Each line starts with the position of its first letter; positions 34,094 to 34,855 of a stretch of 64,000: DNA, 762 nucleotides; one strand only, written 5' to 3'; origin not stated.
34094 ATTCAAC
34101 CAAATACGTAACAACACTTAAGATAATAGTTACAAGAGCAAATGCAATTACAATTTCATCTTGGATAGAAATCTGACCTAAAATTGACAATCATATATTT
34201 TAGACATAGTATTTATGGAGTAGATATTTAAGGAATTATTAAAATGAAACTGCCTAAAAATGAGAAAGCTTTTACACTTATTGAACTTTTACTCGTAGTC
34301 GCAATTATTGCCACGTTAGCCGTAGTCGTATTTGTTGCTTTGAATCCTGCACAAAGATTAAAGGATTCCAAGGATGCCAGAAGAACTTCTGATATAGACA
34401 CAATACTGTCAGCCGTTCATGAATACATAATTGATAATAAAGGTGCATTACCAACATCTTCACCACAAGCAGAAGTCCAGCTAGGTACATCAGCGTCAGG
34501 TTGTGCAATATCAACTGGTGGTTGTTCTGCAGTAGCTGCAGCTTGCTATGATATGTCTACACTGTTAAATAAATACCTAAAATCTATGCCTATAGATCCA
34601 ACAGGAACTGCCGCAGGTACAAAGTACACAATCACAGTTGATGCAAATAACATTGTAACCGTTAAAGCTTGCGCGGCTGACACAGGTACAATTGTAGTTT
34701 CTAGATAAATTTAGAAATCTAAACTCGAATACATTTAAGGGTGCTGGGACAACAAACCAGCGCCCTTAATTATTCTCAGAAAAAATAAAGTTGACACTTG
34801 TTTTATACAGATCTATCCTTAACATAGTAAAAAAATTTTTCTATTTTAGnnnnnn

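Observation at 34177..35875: Three tandem type IV pilin paralogs with conserved ends, hypervariable middle, individual promoters, and Ala at the -1 cleavage position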

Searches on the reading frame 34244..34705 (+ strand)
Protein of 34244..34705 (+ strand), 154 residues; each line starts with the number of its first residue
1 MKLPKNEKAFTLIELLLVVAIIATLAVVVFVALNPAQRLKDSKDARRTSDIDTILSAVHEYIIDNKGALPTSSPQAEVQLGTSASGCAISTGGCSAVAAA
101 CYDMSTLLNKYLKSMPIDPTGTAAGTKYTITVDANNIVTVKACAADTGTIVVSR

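Call 11: search_protein_families(library=pfam, proteins=[window:34244-34705:+], max_evalue=0.01)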
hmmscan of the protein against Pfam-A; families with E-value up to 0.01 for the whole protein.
window:34244-34705:+ (154 aa): 1 family
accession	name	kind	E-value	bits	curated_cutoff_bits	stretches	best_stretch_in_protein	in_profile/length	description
PF07963.17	N_methyl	-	2.6e-07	30.4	21.2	1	5-30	2-27/27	Prokaryotic N-terminal methylation motif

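Call 12: search_protein_families(library=ncbifam, proteins=[window:34244-34705:+], max_evalue=0.01)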
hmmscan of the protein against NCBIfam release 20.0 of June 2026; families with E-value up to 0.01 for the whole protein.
window:34244-34705:+ (154 aa): 12 families
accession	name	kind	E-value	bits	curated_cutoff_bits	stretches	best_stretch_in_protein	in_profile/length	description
TIGR01710.1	typeII_sec_gspG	equivalog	5.6e-06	26.4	88.85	1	8-72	1-62/134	type II secretion system major pseudopilin GspG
TIGR02532.1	IV_pilin_GFxxxE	domain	3.3e-05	23.5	16.3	1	8-29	2-23/24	prepilin-type N-terminal cleavage/methylation domain-containing protein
NF040982.1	ComGD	equivalog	0.00026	21.4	70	1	7-35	1-29/139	competence type IV pilus minor pilin ComGD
NF041013.1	T4P_ComGE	equivalog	0.00032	20.8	49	1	5-39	1-35/83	competence type IV pilus minor pilin ComGE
NF040999.1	pilin_ComGC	equivalog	0.00045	20.4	75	1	7-31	1-25/84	competence type IV pilus major pilin ComGC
TIGR01708.2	typeII_sec_gspH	equivalog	0.00056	20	80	1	8-38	2-33/169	type II secretion system minor pseudopilin GspH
TIGR02596.1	TIGR02596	subfamily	0.0011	19.1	70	1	10-39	1-33/196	Verru_Chthon cassette protein D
NF007862.0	PRK10574.1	equivalog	0.0021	18.2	138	1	6-29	3-26/145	prepilin peptidase-dependent pilin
NF041775.1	typeIV_PilA_Myxo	equivalog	0.0027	17.7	400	1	7-32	10-35/214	type IV pilin protein PilA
TIGR01711.1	gspJ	equivalog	0.0038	17.1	64.85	1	9-41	2-34/192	type II secretion system minor pseudopilin GspJ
TIGR02599.1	TIGR02599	subfamily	0.006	15.9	256.5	1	9-46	1-38/361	Verru_Chthon cassette protein C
NF052495.1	PktCycXAC1230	equivalog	0.0092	15.2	490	0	12-54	4-48/380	polyketide cyclase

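Call 13: find_homologous_proteins(query=window:34244-34705:+, max_evalue=0.001)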
Query window:34244-34705:+ (154 aa): 1039 proteins with E <= 0.001 among 1623 candidates; the best 120 are listed.
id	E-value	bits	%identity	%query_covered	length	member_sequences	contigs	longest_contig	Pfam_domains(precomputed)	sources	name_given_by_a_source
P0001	1.9e-90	318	100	100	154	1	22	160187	PF07963.18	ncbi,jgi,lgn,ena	-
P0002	2.6e-72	259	82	100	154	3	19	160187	PF07963.18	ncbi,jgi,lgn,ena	-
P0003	3.9e-66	239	72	100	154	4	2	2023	PF07963.18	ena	-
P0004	4.5e-59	216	69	99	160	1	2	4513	PF07963.18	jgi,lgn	jgi:prepilin-type N-terminal cleavage/methylation domain-containing protein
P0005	3.3e-57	210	69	92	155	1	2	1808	PF07963.18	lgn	-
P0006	2.9e-56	207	65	99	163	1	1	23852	PF07963.18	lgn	-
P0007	6.8e-56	206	70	95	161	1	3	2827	PF07963.18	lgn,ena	-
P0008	1.4e-55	205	65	99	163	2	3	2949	PF07963.18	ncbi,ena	ncbi:MAG: type II secretion system protein [Patescibacteria group bacterium]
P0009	1.8e-55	205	63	99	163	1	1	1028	PF07963.18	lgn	-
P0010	1.9e-55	204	65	100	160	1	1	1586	PF07963.18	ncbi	-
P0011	2.3e-55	204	65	99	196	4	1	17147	PF07963.18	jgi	jgi:prepilin-type N-terminal cleavage/methylation domain-containing protein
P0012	2.3e-55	204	64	96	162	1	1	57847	PF07963.18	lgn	-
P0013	4.0e-55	203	65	97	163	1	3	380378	PF07963.18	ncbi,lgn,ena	ncbi:MAG: prepilin-type N-terminal cleavage/methylation domain-containing protein [Patescibacteria g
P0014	4.1e-55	203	66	100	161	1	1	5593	PF07963.18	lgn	-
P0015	4.8e-55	203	64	99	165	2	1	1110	PF07963.18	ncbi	-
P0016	4.9e-55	203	67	99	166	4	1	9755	PF07963.18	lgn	-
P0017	5.0e-55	203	65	96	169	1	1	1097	PF07963.18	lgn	-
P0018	6.5e-55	203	66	99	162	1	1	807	PF07963.18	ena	-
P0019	8.8e-55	202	66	97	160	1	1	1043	PF07963.18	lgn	-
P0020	9.4e-55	202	64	100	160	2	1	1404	PF07963.18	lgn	-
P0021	1.0e-54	202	65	99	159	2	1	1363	PF07963.18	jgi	-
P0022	1.3e-54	202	66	95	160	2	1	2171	PF07963.18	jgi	jgi:prepilin-type N-terminal cleavage/methylation domain-containing protein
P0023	1.5e-54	202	67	97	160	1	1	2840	PF07963.18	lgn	-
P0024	1.5e-54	202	66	93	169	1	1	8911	PF07963.18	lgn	-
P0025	1.8e-54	201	64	98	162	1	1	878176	PF07963.18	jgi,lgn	-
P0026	2.5e-54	201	65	100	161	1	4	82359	PF07963.18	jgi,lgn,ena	-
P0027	2.9e-54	201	64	100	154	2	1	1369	PF07963.18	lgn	-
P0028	3.0e-54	201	64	97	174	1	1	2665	PF07963.18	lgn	-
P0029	3.1e-54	201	65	99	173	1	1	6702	PF07963.18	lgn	-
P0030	3.2e-54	200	64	100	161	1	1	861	PF07963.18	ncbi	-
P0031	3.4e-54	200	65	99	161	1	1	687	PF07963.18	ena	-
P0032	4.0e-54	200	63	95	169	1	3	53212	PF07963.18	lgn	-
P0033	4.2e-54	200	64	100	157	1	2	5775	PF07963.18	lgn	-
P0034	5.0e-54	200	67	97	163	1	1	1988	PF07963.18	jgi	jgi:prepilin-type N-terminal cleavage/methylation domain-containing protein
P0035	5.6e-54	200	68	97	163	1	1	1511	PF07963.18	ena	-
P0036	6.3e-54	200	68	95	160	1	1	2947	PF07963.18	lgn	-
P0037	6.7e-54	199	67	97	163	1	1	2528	PF07963.18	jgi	-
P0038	8.3e-54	199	68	97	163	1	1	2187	PF07963.18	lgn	-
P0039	8.7e-54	199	66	96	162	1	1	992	PF07963.18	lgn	-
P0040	9.3e-54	199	66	96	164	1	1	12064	PF07963.18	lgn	-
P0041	1.3e-53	199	64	95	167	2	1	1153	PF07963.18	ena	-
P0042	1.6e-53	198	65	99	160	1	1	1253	PF07963.18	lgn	-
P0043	1.9e-53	198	63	99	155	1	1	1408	PF07963.18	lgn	-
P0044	2.0e-53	198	63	97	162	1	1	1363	PF07963.18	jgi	jgi:prepilin-type N-terminal cleavage/methylation domain-containing protein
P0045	2.2e-53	198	62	99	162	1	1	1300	PF07963.18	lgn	-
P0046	2.6e-53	198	62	97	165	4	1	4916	PF07963.18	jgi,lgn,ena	-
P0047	2.6e-53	198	66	96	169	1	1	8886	PF07963.18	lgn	-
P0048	2.6e-53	198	67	97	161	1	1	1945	PF07963.18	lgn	-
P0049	2.7e-53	197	65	96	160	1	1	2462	PF07963.18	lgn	-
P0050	2.9e-53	197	68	97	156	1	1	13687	PF07963.18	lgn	-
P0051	3.0e-53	197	71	88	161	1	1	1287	PF07963.18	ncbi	-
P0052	3.8e-53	197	60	99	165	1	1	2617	PF07963.18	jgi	jgi:prepilin-type N-terminal cleavage/methylation domain-containing protein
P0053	4.2e-53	197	65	99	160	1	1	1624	PF07963.18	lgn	-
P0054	4.2e-53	197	66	92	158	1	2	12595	PF07963.18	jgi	-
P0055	4.7e-53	197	64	100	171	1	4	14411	-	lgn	-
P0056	4.9e-53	197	66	94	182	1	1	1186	PF07963.18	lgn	-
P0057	5.0e-53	197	64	96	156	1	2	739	PF07963.18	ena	-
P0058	6.2e-53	196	66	97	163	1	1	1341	PF07963.18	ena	-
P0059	6.9e-53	196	63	99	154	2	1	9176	PF07963.18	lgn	-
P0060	7.6e-53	196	63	99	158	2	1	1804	PF07963.18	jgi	jgi:prepilin-type N-terminal cleavage/methylation domain-containing protein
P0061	7.6e-53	196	64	99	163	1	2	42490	PF07963.18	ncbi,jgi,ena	-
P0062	1.0e-52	196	64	92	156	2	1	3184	PF07963.18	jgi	-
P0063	1.2e-52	195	61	100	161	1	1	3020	PF07963.18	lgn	-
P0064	1.4e-52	195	66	97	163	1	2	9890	PF07963.18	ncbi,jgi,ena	-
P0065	1.4e-52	195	64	99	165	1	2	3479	PF07963.18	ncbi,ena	-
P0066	1.6e-52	195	63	92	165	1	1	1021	PF07963.18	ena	-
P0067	1.8e-52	195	65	97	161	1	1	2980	PF07963.18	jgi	-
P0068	1.8e-52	195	62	100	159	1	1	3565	PF07963.18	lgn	-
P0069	1.9e-52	195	68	95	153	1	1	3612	PF07963.18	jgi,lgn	jgi:prepilin-type N-terminal cleavage/methylation domain-containing protein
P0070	1.9e-52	195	65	92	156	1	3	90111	PF07963.18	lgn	-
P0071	2.0e-52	195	63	98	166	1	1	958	PF07963.18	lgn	-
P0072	2.1e-52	195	66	96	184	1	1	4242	PF07963.18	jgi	-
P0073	2.4e-52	194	65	97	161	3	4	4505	PF07963.18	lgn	-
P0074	2.5e-52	194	65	95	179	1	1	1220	PF07963.18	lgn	-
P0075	2.6e-52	194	63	98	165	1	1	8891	PF07963.18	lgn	-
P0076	2.6e-52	194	69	91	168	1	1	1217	PF07963.18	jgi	-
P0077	3.0e-52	194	64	96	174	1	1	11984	PF07963.18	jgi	jgi:prepilin-type N-terminal cleavage/methylation domain-containing protein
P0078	3.6e-52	194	65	96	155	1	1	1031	PF07963.18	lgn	-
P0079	3.6e-52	194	63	97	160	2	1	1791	PF07963.18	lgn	-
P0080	3.7e-52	194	62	95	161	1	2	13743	PF07963.18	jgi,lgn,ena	-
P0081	4.1e-52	194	63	95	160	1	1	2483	PF07963.18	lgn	-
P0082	4.1e-52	194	64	97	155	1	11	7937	PF07963.18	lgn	-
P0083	4.2e-52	194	62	100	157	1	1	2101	PF07963.18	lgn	-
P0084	4.5e-52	194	65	90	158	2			PF07963.18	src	-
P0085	4.5e-52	194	62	97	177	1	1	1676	PF07963.18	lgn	-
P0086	4.6e-52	193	63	97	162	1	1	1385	PF07963.18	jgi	jgi:prepilin-type N-terminal cleavage/methylation domain-containing protein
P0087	4.7e-52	193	63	100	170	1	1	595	PF07963.18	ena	-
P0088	5.4e-52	193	66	93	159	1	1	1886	PF07963.18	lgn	-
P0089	5.4e-52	193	63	97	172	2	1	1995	PF07963.18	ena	-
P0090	5.7e-52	193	63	99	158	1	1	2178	PF07963.18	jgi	jgi:prepilin-type N-terminal cleavage/methylation domain-containing protein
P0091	7.3e-52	193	66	91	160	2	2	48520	PF07963.18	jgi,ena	-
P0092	8.1e-52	193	66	96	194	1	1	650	PF07963.18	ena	-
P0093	8.5e-52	193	62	100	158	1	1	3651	PF07963.18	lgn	-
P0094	8.6e-52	193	63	95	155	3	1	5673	PF07963.18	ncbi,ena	-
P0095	9.3e-52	193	63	99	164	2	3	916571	PF07963.18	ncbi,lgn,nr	ncbi:MAG: prepilin-type N-terminal cleavage/methylation domain-containing protein [Candidatus Woeseb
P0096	9.5e-52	192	64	93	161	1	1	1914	PF07963.18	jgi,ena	-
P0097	1.0e-51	192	65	97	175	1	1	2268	PF07963.18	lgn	-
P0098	1.1e-51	192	65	96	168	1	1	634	PF07963.18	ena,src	-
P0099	1.6e-51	192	63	92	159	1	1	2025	PF07963.18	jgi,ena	-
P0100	2.0e-51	191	64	94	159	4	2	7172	PF07963.18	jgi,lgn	-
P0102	2.1e-51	191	62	97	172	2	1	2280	PF07963.18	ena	-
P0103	2.1e-51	191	64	92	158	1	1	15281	PF07963.18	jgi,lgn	jgi:prepilin-type N-terminal cleavage/methylation domain-containing protein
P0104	2.4e-51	191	59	96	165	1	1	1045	PF07963.18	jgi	-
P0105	2.5e-51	191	62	99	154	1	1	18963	PF07963.18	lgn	-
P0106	2.6e-51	191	62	94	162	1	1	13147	PF07963.18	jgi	-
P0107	2.7e-51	191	62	100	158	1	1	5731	PF07963.18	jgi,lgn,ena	jgi:prepilin-type N-terminal cleavage/methylation domain-containing protein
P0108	3.3e-51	191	62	92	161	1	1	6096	PF07963.18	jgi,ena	-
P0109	3.5e-51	191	64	96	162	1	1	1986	PF07963.18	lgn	-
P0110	3.8e-51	191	61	97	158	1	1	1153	PF07963.18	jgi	jgi:prepilin-type N-terminal cleavage/methylation domain-containing protein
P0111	4.2e-51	190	63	92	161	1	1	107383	PF07963.18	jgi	jgi:prepilin-type N-terminal cleavage/methylation domain-containing protein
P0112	4.4e-51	190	62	96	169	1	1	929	PF07963.18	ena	-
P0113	4.7e-51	190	63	96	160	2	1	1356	PF07963.18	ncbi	-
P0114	5.0e-51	190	63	97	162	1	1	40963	PF07963.18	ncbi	-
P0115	5.2e-51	190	62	97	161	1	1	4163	PF07963.18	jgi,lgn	jgi:prepilin-type N-terminal cleavage/methylation domain-containing protein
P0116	5.3e-51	190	64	91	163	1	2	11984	PF07963.18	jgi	jgi:prepilin-type N-terminal cleavage/methylation domain-containing protein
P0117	5.5e-51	190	63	96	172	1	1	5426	PF07963.18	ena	-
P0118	5.6e-51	190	62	92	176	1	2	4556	PF07963.18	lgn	-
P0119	5.7e-51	190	63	100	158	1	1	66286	PF07963.18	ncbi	-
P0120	5.9e-51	190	62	94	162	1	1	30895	PF07963.18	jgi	jgi:prepilin-type N-terminal cleavage/methylation domain-containing protein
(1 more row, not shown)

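Call 15: find_encoding_contigs(protein=P0001, flank=4000, max_places=10)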
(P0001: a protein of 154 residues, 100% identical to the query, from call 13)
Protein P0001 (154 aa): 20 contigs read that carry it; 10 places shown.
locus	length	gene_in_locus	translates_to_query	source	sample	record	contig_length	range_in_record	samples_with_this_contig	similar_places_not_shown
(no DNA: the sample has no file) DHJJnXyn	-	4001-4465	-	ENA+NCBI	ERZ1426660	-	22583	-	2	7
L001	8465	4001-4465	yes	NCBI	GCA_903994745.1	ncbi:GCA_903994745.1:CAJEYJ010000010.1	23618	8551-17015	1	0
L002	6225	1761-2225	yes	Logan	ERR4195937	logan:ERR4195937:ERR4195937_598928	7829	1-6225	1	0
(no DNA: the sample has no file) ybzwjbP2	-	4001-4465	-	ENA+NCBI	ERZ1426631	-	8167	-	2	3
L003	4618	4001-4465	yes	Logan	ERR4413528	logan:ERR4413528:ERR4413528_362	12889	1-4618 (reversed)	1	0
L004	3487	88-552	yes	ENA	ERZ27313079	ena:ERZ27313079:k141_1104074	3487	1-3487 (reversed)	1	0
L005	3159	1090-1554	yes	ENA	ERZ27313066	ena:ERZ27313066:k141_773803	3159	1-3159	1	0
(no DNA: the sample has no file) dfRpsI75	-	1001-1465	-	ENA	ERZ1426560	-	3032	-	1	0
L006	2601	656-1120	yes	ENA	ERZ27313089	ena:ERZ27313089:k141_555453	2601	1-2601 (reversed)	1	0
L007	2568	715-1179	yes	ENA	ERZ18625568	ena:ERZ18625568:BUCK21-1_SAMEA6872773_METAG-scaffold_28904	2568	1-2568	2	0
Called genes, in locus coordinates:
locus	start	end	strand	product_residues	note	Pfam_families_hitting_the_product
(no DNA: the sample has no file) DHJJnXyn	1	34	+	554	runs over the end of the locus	PF05157:MshEN, PF00437:T2SSE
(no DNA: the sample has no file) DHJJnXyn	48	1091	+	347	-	PF00482:T2SSF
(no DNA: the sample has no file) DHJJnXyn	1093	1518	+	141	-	-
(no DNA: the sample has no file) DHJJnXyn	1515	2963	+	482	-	PF08309:LVIVD (weak)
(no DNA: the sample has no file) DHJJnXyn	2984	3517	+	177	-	-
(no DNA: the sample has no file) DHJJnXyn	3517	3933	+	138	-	-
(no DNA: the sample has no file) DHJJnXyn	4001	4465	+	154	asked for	PF07963:N_methyl (weak)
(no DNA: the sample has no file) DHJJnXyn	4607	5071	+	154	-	PF07963:N_methyl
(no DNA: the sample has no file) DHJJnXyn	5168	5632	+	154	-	PF07963:N_methyl (weak)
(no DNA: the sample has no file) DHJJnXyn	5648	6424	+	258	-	-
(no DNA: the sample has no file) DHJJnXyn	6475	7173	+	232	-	-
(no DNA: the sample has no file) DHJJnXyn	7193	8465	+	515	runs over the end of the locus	-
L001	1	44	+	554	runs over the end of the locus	PF05157:MshEN, PF00437:T2SSE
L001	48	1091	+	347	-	PF00482:T2SSF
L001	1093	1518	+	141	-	-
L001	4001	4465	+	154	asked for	PF07963:N_methyl (weak)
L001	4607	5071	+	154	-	PF07963:N_methyl (weak)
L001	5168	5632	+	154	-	PF07963:N_methyl (weak)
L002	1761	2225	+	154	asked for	PF07963:N_methyl (weak)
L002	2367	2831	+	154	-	PF07963:N_methyl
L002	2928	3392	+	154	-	PF07963:N_methyl (weak)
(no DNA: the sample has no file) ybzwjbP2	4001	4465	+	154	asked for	PF07963:N_methyl (weak)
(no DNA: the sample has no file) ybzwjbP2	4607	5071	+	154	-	PF07963:N_methyl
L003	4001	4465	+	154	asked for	PF07963:N_methyl (weak)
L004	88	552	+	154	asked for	PF07963:N_methyl (weak)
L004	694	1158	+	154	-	PF07963:N_methyl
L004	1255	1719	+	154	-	PF07963:N_methyl (weak)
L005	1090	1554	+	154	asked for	PF07963:N_methyl (weak)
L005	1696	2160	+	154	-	PF07963:N_methyl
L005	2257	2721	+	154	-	PF07963:N_methyl (weak)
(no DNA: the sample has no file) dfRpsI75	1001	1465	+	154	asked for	PF07963:N_methyl (weak)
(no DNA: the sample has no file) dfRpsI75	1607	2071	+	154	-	PF07963:N_methyl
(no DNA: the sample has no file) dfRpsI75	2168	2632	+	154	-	PF07963:N_methyl (weak)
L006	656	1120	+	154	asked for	PF07963:N_methyl (weak)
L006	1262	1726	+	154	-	PF07963:N_methyl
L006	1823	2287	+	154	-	PF07963:N_methyl (weak)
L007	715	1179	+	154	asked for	PF07963:N_methyl (weak)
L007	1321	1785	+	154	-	PF07963:N_methyl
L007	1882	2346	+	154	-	PF07963:N_methyl (weak)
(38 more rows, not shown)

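Call 23: find_related_loci(query=window:34244-34705:+, collection=genome_contigs, flank=6000)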
Query window:34244-34705:+ (154 aa) in genome_contigs; peptide patterns used: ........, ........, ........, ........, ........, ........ (x = any residue, [..] = any of these).
271 stretches matched a pattern; 10 encode a relative of the query (tblastn E <= 1e-3); 10 distinct loci.
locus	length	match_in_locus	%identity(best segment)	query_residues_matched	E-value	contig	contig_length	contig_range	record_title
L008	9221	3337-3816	63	1-154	3e-57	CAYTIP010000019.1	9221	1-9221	MAG TPA_asm: uncultured Gammaproteobacteria bacterium isolate SRP220891_co1_172 genome assembly, contig: NODE_14606_leng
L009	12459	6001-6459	60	7-154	3e-56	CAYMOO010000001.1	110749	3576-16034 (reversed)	MAG TPA_asm: uncultured Gammaproteobacteria bacterium isolate SRP278252_co2_62 genome assembly, contig: NODE_238_length_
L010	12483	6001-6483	57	3-154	4e-54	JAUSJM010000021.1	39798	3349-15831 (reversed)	MAG: bacterium isolate E14_metabat.bin.301 E14_k141_354204, whole genome shotgun sequence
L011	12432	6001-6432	56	9-146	3e-54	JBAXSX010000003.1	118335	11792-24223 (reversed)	MAG: Candidatus Roizmanbacteria bacterium isolate ELA620 MAG620_3, whole genome shotgun sequence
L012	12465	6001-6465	59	1-151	1e-49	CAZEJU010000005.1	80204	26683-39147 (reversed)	MAG TPA_asm: uncultured Gammaproteobacteria bacterium isolate binchicken_co105_439 genome assembly, contig: NODE_325_len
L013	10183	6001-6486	54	2-154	9e-50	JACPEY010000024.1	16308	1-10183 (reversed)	MAG: Candidatus Daviesbacteria bacterium isolate NC_groundwater_347_Ag_B-0.1um_39_21 GD18-4_B1_scaffold_314578, whole ge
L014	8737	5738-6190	63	9-154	8e-47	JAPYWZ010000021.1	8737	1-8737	MAG: Microgenomates group bacterium isolate RSWP21 scaffold_1481_c1, whole genome shotgun sequence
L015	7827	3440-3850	55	7-154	9e-45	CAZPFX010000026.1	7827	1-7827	MAG TPA_asm: uncultured Pseudomonadales bacterium isolate SRP118108_co5_543 genome assembly, contig: NODE_11294_length_7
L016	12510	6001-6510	47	2-154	4e-37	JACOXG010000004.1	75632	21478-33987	MAG: Candidatus Daviesbacteria bacterium isolate NC_groundwater_147_Ag_S-0.1um_38_19 S4_GD2017_2_S1_scaffold_1453, whole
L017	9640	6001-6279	31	7-121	8e-11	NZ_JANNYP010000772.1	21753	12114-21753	MAG: Armatimonas sp. isolate VAR_34_concoct_113 VAR_34_k141_1671995, whole genome shotgun sequence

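Call 40: predict_structure(alignment_id=A3)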
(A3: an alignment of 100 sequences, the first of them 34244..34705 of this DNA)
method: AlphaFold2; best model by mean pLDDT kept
length: 154 residues; sequences in the alignment: 100
mean_pLDDT: 85.4   pTM: 0.70
mean pLDDT of the five models: 85.4, 83.3, 80.9, 80.7, 79.1
residues with pLDDT >= 90: 50; 70-90: 93; 50-70: 9; < 50: 2
segments of 3 or more residues with pLDDT < 50: none
pLDDT, mean of each block of 10 residues (from residue 1): 59 91 93 87 91 93 89 86 81 76 86 87 87 90 84 88
secondary structure, 60 per line:
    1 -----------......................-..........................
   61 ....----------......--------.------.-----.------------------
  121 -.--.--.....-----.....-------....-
elements in order: H12-33 H35-64 E75-80 E128-132 E138-142 E150-153

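Call 43: fold_search(model_id=the predicted structure, library=pdb)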
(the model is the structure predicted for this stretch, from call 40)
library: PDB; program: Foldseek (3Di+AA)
matches with E <= 10: 93; with E <= 0.001: 0
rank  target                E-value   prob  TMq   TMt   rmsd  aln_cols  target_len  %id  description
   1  1t92_A                2.0e-01  0.85  0.43  0.59   9.9       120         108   16  Crystal structure of N-terminal truncated pseudopilin PulG (released 2004-10-05)
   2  5obv                  5.0e-01  0.15  0.16  0.06   5.3        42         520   24  Mycoplasma genitalium DnaK deletion mutant lacking SBDalpha in complex with ADP and Pi. (released 2018-05-09)
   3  4jnf                  1.5e+00  0.08  0.16  0.12   6.3        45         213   20  Allosteric opening of the polypeptide-binding site when an Hsp70 binds ATP (released 2013-05-29)
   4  4r5j_A                1.9e+00  0.09  0.16  0.12   5.5        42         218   21  Crystal structure of the DnaK C-terminus (Dnak-SBD-A) (released 2014-09-10)
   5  3h0x                  1.9e+00  0.06  0.13  0.14   5.8        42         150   19  Crystal structure of peptide-binding domain of Kar2 protein from Saccharomyces cerevisiae (released 2009-04-21)
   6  8etf_G                1.9e+00  0.05  0.20  0.11  12.0        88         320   14  Bile Salt Hydrolase B from Lactobacillus gasseri with covalent inhibitor bound (released 2023-11-01)
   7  8fao_E                1.9e+00  0.04  0.19  0.10  12.0        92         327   12  Bile Salt Hydrolase B from Lactobacillus gasseri with covalent inhibitor bound (released 2023-12-13)
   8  4qg5_A                1.9e+00  0.03  0.15  0.05  11.2        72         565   12  Crystal structure of phosphoglucomutase from Leishmania major at 3.5 angstrom resolution (released 2015-05-27)
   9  4f01_A                2.2e+00  0.08  0.16  0.11   5.5        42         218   21  Crystal structure of an artificial dimeric DnaK complex (released 2013-04-17)
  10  8esg_A                2.2e+00  0.04  0.19  0.10  12.1        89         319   12  Bile Salt Hydrolase B from Lactobacillus gasseri with covalent inhibitor bound (released 2023-11-01)
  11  3lhn_B                2.4e+00  0.09  0.14  0.20   2.9        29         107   21  Crystal structure of putative lipoprotein (NP_718719.1) from Shewanella oneidensis at 1.42 A resolution (released 2010-02-23)
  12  2iwm_A                2.7e+00  0.06  0.17  0.08  10.7        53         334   17  precursor mutant Cys1Ser of Penicillin V Acylase from Bacillus sphaericus (released 2007-08-07)
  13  7svh_E                2.7e+00  0.04  0.19  0.11  12.0        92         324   11  Bile Salt Hydrolase B from Lactobacillus gasseri (released 2023-01-25)
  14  4r5g_A                2.9e+00  0.07  0.16  0.12   5.0        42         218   21  Crystal structure of the DnaK C-terminus with the inhibitor PET-16 (released 2014-09-10)
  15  4yz3_A                3.0e+00  0.12  0.16  0.04   2.1        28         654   18  Crystal Structure of Streptococcus pneumoniae NanC, in complex with Oseltamivir. (released 2016-04-20)
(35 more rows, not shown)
